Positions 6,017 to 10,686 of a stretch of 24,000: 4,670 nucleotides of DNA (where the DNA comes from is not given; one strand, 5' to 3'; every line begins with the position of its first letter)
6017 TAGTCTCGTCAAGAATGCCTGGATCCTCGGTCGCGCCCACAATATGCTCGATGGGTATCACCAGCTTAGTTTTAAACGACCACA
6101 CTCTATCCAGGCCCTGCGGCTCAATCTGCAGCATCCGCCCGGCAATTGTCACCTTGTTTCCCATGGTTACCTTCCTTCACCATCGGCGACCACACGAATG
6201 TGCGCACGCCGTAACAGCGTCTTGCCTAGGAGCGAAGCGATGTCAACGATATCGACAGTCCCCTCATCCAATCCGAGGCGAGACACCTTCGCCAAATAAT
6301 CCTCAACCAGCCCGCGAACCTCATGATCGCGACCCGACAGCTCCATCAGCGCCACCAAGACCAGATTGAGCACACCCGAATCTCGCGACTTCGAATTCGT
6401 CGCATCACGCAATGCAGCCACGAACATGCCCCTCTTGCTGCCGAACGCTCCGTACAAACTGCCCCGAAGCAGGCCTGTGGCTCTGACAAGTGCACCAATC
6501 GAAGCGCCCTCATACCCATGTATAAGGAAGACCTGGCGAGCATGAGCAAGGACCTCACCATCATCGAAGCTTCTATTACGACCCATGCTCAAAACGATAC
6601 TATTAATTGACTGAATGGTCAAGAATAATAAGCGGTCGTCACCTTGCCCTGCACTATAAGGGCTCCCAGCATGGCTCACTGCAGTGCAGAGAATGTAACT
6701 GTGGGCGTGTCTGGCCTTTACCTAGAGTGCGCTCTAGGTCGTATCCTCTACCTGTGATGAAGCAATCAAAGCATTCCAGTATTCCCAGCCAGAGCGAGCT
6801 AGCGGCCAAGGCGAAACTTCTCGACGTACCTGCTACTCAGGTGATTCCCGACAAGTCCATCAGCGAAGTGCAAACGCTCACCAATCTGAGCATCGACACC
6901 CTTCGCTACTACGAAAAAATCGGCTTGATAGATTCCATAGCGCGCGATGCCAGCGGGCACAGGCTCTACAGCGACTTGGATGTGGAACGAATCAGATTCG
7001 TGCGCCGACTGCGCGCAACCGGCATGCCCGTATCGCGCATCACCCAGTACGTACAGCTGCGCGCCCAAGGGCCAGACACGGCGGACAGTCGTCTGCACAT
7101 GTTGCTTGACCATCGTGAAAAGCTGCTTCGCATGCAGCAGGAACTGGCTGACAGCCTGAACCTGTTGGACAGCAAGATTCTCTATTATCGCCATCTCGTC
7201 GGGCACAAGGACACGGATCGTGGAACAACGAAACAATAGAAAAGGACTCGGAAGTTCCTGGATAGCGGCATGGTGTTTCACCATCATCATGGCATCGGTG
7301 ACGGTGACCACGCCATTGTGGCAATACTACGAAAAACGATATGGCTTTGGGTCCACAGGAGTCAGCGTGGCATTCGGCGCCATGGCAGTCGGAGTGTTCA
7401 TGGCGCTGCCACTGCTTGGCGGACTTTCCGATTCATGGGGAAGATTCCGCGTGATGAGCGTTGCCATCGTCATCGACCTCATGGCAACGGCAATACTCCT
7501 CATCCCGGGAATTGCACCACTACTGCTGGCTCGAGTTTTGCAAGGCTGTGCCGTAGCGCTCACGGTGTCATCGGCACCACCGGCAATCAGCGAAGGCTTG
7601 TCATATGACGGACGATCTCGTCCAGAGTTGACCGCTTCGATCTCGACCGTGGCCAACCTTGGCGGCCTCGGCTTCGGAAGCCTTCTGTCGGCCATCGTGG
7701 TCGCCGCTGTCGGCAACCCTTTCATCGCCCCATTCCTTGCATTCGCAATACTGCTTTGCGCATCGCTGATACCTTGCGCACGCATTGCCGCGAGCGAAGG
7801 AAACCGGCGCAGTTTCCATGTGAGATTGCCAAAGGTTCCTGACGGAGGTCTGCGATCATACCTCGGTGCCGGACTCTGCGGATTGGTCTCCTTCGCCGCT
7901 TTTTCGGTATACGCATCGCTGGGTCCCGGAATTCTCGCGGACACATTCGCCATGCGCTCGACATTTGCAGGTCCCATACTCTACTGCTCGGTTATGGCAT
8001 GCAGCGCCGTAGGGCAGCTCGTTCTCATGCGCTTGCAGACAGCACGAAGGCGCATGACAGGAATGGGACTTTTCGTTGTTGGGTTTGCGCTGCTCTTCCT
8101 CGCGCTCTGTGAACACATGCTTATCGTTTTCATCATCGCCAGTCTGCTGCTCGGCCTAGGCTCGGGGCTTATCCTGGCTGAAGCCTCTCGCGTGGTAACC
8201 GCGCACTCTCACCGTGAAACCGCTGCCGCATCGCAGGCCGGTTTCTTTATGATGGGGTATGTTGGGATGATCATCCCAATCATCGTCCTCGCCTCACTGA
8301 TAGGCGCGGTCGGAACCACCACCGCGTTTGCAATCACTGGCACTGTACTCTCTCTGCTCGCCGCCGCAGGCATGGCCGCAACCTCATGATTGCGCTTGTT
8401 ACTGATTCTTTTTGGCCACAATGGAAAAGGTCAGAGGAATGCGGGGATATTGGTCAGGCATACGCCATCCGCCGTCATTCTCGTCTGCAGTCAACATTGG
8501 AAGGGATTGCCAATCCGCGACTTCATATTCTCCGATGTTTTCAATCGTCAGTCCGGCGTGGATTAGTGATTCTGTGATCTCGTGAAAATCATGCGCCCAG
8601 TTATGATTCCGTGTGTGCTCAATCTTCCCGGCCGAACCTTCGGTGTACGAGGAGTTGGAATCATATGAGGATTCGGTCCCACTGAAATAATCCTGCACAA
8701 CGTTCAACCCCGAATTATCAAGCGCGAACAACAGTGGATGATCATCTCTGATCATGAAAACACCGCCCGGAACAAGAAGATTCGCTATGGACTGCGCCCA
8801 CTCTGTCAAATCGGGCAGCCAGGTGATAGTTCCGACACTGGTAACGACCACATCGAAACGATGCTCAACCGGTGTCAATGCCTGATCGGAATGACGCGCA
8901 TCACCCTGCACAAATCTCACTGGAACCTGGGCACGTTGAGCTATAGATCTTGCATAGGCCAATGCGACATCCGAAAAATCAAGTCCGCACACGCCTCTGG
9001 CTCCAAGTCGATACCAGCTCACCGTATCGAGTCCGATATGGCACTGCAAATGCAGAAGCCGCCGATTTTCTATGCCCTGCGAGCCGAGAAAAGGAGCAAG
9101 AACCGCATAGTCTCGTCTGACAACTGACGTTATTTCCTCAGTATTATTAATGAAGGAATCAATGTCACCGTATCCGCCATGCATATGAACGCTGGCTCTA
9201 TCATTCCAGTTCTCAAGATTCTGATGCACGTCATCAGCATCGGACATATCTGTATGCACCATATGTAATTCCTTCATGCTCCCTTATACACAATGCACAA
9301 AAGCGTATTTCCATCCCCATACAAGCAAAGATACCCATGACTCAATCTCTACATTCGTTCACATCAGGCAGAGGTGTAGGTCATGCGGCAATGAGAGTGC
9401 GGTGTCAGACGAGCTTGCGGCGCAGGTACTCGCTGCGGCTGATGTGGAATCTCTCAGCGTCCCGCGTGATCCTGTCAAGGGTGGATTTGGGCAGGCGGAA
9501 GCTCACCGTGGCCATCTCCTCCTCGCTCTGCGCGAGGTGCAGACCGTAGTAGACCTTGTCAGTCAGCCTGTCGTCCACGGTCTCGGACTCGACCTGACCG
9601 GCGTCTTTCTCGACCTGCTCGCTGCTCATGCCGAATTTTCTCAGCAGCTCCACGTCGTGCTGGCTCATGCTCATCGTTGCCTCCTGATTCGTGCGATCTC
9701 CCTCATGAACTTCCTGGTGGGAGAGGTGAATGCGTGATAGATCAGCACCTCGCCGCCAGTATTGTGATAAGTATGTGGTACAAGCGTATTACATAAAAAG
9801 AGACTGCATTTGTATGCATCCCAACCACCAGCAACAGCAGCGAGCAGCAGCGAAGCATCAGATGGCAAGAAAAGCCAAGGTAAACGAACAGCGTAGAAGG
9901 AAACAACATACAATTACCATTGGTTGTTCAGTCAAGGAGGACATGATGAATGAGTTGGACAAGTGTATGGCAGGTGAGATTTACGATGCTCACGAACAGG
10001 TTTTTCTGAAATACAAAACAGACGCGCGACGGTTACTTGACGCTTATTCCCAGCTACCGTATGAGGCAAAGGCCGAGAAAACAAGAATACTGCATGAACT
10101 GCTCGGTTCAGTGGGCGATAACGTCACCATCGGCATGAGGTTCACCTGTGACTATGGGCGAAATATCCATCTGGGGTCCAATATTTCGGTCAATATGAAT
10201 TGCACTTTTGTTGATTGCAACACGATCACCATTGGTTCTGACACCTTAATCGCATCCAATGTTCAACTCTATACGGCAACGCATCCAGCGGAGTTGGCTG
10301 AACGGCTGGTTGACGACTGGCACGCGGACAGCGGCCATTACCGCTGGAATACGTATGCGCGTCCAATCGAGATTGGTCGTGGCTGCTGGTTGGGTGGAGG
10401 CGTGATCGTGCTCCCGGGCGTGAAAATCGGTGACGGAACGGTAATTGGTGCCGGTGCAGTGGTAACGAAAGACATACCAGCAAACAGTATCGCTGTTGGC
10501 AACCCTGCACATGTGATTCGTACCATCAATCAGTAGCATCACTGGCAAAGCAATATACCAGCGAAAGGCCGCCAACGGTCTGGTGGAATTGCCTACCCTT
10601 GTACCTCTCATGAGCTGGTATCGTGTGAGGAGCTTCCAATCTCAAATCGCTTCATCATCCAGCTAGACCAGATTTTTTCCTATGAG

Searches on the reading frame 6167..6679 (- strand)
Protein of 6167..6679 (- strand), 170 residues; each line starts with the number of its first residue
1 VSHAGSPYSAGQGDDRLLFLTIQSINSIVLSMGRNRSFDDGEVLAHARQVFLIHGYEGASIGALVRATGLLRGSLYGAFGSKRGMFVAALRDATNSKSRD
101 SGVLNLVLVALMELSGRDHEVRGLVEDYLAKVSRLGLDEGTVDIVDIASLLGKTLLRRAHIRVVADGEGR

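Call 80: search_protein_families(library=pfam, proteins=[window:6167-6679:-], max_evalue=0.01)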
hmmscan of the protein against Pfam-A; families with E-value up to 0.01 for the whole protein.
window:6167-6679:- (170 aa): 1 family
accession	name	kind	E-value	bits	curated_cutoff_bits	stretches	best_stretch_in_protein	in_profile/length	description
PF00440.29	TetR_N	-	3.2e-09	36.9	24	1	44-89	2-47/47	Bacterial regulatory proteins, tetR family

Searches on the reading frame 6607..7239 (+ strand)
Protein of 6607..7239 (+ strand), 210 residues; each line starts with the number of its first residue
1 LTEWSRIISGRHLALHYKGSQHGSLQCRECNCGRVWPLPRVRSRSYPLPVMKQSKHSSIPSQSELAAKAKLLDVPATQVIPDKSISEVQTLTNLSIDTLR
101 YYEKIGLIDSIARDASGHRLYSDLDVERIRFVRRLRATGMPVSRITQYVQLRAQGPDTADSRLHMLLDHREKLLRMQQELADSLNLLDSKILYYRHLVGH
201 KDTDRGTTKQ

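Call 80: search_protein_families(library=pfam, proteins=[window:6607-7239:+], max_evalue=0.01)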
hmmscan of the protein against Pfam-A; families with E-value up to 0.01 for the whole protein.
window:6607-7239:+ (210 aa): 3 families
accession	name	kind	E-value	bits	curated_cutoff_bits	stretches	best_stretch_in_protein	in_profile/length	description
PF13411.12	MerR_1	-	2.6e-16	59.9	21.6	1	84-150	2-67/69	MerR HTH family regulatory protein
PF00376.29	MerR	-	9.4e-14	51.4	28.2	1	84-121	1-38/38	MerR family regulatory protein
PF09278.17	MerR-DNA-bind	-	1.6e-07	32.2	25.4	1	126-185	1-60/65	MerR, DNA binding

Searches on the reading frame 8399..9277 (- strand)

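Call 9: search_protein_families(library=pfam, proteins=[window:8399-9277:-], max_evalue=0.01)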
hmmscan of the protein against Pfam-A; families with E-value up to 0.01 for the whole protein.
window:8399-9277:- (292 aa): 5 families
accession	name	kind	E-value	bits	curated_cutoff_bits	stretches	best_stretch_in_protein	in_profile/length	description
PF13649.12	Methyltransf_25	-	4.8e-11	43.7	27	1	76-172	3-97/97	Methyltransferase domain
PF08242.18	Methyltransf_12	-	5e-10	40.4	30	1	75-174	1-98/98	Methyltransferase domain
PF08241.18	Methyltransf_11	-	8.1e-10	39.7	21.2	1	77-176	3-95/95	Methyltransferase domain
PF13847.12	Methyltransf_31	-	2.1e-09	37.6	27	1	83-178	16-111/145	Methyltransferase domain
PF13489.12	Methyltransf_23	-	5.9e-05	23.3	27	1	68-180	20-120/164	Methyltransferase domain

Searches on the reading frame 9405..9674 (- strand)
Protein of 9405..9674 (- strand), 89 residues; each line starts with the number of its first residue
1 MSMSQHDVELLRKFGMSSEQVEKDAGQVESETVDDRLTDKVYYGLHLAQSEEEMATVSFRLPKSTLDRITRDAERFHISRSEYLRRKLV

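Call 9: search_protein_families(library=pfam, proteins=[window:9405-9674:-], max_evalue=0.01)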
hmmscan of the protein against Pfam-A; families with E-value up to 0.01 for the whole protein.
window:9405-9674:- (89 aa): 2 families
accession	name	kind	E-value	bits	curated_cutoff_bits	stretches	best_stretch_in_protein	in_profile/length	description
PF01402.27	RHH_1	-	0.00024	21.4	20.5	1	57-86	2-31/39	Ribbon-helix-helix protein, copG family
PF21983.2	NikA-like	-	0.0026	18.3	27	1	55-86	5-36/72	Mobilization protein NikA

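Call 57: find_encoding_contigs(protein=window:9405-9674:-, flank=6000, max_places=10)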
Protein window:9405-9674:- (89 aa): 6 contigs read that carry it; 5 places shown.
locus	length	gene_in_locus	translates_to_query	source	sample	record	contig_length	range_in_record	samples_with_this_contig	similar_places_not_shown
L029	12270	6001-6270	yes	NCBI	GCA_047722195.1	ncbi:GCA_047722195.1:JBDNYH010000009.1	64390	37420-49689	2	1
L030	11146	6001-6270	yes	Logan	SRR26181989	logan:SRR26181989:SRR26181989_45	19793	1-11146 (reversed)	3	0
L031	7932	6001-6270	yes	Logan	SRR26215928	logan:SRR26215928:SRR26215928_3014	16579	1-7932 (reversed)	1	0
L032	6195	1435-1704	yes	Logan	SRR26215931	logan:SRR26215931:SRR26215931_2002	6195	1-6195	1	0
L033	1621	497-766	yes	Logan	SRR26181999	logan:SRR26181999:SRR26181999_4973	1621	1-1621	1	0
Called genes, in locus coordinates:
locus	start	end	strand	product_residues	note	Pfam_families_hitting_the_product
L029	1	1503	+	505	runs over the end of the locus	PF00083:Sugar_tr (faint), PF07690:MFS_1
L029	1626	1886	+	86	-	-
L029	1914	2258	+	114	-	-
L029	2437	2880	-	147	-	PF11208:DUF2992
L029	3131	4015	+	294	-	PF13338:AbiEi_4, PF09407:AbiEi_1 (weak)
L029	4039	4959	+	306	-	PF08843:AbiEii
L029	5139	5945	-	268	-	PF12464:Mac, PF00132:Hexapep, PF14602:Hexapep_2 (weak)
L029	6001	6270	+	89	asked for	-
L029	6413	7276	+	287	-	PF08241:Methyltransf_11, PF08242:Methyltransf_12, PF13649:Methyltransf_25, PF13847:Methyltransf_31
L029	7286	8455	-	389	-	PF07690:MFS_1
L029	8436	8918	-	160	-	PF00376:MerR, PF13411:MerR_1, PF09278:MerR-DNA-bind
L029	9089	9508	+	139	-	PF00440:TetR_N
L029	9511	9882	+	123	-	-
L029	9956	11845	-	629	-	PF25390:WD40_RLD, PF13540:RCC1_2, PF00415:RCC1, PF13540:RCC1_2, PF00415:RCC1, PF25390:WD40_RLD, PF00415:RCC1, PF00415:RCC1, +5 more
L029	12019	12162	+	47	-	-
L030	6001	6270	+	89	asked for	-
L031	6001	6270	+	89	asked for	-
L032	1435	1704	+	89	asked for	-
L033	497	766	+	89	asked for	-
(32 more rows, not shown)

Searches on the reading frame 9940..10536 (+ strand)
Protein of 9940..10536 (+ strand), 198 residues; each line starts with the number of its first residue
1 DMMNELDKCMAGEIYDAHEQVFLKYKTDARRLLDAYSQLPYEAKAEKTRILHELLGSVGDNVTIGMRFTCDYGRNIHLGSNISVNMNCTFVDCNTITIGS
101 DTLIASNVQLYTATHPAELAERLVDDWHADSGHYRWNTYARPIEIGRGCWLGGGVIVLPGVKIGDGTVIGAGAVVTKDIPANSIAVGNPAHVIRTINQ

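Call 9: search_protein_families(library=pfam, proteins=[window:9940-10536:+], max_evalue=0.01)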
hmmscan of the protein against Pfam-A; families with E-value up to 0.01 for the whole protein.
window:9940-10536:+ (198 aa): 4 families
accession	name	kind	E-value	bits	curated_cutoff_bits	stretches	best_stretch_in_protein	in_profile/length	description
PF00132.30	Hexapep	-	2e-13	49.9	27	1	143-177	2-36/36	Bacterial transferase hexapeptide (six repeats)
PF12464.13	Mac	-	1.4e-10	41.6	22.1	1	8-59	1-53/53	Maltose acetyltransferase hexapeptide capping motif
PF14602.12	Hexapep_2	-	3.8e-09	36.5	27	1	142-177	1-34/34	Hexapeptide repeat of succinyl-transferase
PF25084.1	LbH_EIF2B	-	0.0039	17.6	54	0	145-190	41-85/105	EIF2B subunit epsilon LbH domain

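Call 11: find_encoding_contigs(protein=window:9940-10536:+, flank=6000, max_places=10)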
Protein window:9940-10536:+ (198 aa): no gene with exactly this product is on record in the collection.

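Call 12: find_encoding_contigs(protein=window:9946-10536:+, flank=6000, max_places=10)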
Protein window:9946-10536:+ (196 aa): 3 contigs read that carry it; 3 places shown.
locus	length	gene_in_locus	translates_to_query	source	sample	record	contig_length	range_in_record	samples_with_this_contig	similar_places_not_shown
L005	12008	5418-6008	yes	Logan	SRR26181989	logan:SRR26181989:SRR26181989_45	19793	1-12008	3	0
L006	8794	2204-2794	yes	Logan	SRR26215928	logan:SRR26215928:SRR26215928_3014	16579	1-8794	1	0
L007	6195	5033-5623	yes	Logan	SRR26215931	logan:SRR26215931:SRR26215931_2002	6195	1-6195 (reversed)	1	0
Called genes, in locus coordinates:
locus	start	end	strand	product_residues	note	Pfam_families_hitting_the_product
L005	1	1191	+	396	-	?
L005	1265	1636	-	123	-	-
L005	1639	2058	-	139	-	PF00440:TetR_N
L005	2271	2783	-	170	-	-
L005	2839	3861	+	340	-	PF07690:MFS_1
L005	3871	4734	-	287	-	PF08241:Methyltransf_11, PF08242:Methyltransf_12, PF13649:Methyltransf_25, PF13847:Methyltransf_31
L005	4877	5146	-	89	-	-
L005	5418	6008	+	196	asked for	PF12464:Mac, PF00132:Hexapep, PF14602:Hexapep_2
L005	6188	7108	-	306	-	PF08843:AbiEii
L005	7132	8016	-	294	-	PF13338:AbiEi_4, PF09407:AbiEi_1 (weak)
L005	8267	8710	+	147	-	PF11208:DUF2992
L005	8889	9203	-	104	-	-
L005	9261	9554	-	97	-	-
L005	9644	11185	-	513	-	PF00083:Sugar_tr (weak), PF07690:MFS_1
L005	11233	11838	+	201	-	PF00440:TetR_N, PF16859:TetR_C_11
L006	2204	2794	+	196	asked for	PF12464:Mac, PF00132:Hexapep, PF14602:Hexapep_2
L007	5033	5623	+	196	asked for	PF12464:Mac, PF00132:Hexapep, PF14602:Hexapep_2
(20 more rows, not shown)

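Call 16: find_homologous_proteins(query=window:9946-10533:+, max_evalue=1e-30)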
Query window:9946-10533:+ (196 aa): 4396 proteins with E <= 1e-30 among 8000 candidates; the best 120 are listed.
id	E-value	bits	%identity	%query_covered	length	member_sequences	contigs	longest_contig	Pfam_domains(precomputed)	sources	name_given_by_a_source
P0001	6.6e-130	449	100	100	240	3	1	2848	PF12464.14,PF14602.13,PF00132.31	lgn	-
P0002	4.0e-100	351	75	99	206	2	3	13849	PF12464.14,PF14602.13,PF00132.31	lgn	-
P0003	3.3e-99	348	75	99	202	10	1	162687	PF12464.14,PF14602.13,PF00132.31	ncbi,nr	ncbi:maltose acetyltransferase [Bifidobacterium sp. UTCIF-39]|nr:maltose acetyltransferase [Bifidoba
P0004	1.2e-97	343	75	99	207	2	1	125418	PF12464.14,PF14602.13,PF00132.31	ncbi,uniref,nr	ncbi:maltose acetyltransferase [Bifidobacterium callitrichidarum]|uniref:Maltose acetyltransferase n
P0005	4.0e-97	342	74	99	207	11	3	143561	PF12464.14,PF14602.13,PF00132.31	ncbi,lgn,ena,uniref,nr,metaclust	ncbi:sugar O-acetyltransferase [Bifidobacterium callitrichos]|uniref:Acetyltransferase (Isoleucine p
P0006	4.0e-96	338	74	99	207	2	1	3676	PF12464.14,PF14602.13,PF00132.31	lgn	-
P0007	9.6e-96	337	74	99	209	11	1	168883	PF12464.14,PF14602.13,PF00132.31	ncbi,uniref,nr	ncbi:sugar O-acetyltransferase [Bifidobacterium platyrrhinorum]|uniref:Sugar O-acetyltransferase n=1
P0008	1.1e-95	337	72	99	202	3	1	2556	PF12464.14,PF14602.13,PF00132.31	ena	-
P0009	1.0e-94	334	72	99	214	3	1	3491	PF12464.14,PF14602.13,PF00132.31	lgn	-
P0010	2.0e-94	333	72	99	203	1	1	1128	PF12464.14,PF14602.13,PF00132.31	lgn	-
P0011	4.5e-94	332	72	100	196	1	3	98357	PF12464.14,PF14602.13,PF00132.31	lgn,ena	-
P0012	8.7e-94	331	73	99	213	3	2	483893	PF12464.14,PF14602.13,PF00132.31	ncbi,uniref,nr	ncbi:sugar O-acetyltransferase [Bifidobacterium callimiconis]|uniref:Maltose acetyltransferase n=1 T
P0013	2.0e-93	330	71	99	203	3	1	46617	PF12464.14,PF14602.13,PF00132.31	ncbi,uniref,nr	ncbi:sugar O-acetyltransferase [Bifidobacterium reuteri]|uniref:Sugar O-acetyltransferase n=1 Tax=Bi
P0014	1.9e-91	323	73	98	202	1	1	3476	PF12464.14,PF14602.13,PF00132.31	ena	-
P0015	3.8e-90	319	70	99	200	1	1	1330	PF12464.14,PF14602.13,PF00132.31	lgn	-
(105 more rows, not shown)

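Call 17: find_encoding_contigs(protein=P0003, flank=6000, max_places=3)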
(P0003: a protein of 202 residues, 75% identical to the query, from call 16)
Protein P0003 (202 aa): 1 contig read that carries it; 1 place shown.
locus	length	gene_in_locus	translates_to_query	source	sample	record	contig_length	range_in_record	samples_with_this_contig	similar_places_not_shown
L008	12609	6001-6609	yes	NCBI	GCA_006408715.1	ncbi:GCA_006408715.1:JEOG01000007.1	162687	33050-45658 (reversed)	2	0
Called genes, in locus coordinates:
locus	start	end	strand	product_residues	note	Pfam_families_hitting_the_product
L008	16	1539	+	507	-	PF04909:Amidohydro_2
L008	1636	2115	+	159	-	PF12682:Flavodoxin_4, PF12724:Flavodoxin_5 (faint)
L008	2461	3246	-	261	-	PF01370:Epimerase (weak), PF05368:NmrA, PF13460:NAD_binding_10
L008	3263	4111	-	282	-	PF00106:adh_short, PF13561:adh_short_C2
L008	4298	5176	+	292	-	PF00126:HTH_1, PF03466:LysR_substrate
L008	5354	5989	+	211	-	PF12464:Mac, PF00132:Hexapep, PF14602:Hexapep_2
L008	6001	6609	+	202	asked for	PF12464:Mac, PF00132:Hexapep, PF14602:Hexapep_2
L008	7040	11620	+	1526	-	PF00310:GATase_2, PF04898:Glu_syn_central, PF01645:Glu_synthase, PF01493:GXGXG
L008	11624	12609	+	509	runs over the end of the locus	PF14691:Fer4_20, PF01946:Thi4 (faint), PF13241:NAD_binding_7 (faint), PF01266:DAO (weak), PF01593:Amino_oxidase, PF07992:Pyr_redox_2, PF12831:FAD_oxidored (weak), PF13450:NAD_binding_8, +3 more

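Call 18: find_encoding_contigs(protein=P0002, flank=6000, max_places=3)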
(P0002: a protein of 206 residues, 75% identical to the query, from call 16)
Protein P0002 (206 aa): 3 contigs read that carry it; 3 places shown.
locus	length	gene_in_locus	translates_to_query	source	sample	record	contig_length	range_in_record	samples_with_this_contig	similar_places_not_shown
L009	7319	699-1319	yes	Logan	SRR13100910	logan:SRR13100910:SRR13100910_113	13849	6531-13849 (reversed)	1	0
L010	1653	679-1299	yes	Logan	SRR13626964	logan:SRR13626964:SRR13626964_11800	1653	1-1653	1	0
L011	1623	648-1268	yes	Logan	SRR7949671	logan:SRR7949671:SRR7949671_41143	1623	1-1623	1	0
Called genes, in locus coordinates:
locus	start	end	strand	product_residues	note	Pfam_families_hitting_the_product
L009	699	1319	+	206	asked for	PF12464:Mac, PF00132:Hexapep, PF14602:Hexapep_2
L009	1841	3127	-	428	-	PF02403:Seryl_tRNA_N, PF00587:tRNA-synt_2b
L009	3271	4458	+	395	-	PF01513:NAD_kinase (weak), PF00781:DAGK_cat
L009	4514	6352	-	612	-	PF05524:PEP-utilisers_N, PF00391:PEP-utilizers, PF02896:PEP-utilizers_C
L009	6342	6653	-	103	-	PF00381:PTS-HPr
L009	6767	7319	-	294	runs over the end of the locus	PF03123:CAT_RBD, PF00874:PRD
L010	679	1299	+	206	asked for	PF12464:Mac, PF00132:Hexapep, PF14602:Hexapep_2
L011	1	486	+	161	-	?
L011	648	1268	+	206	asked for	PF12464:Mac, PF00132:Hexapep, PF14602:Hexapep_2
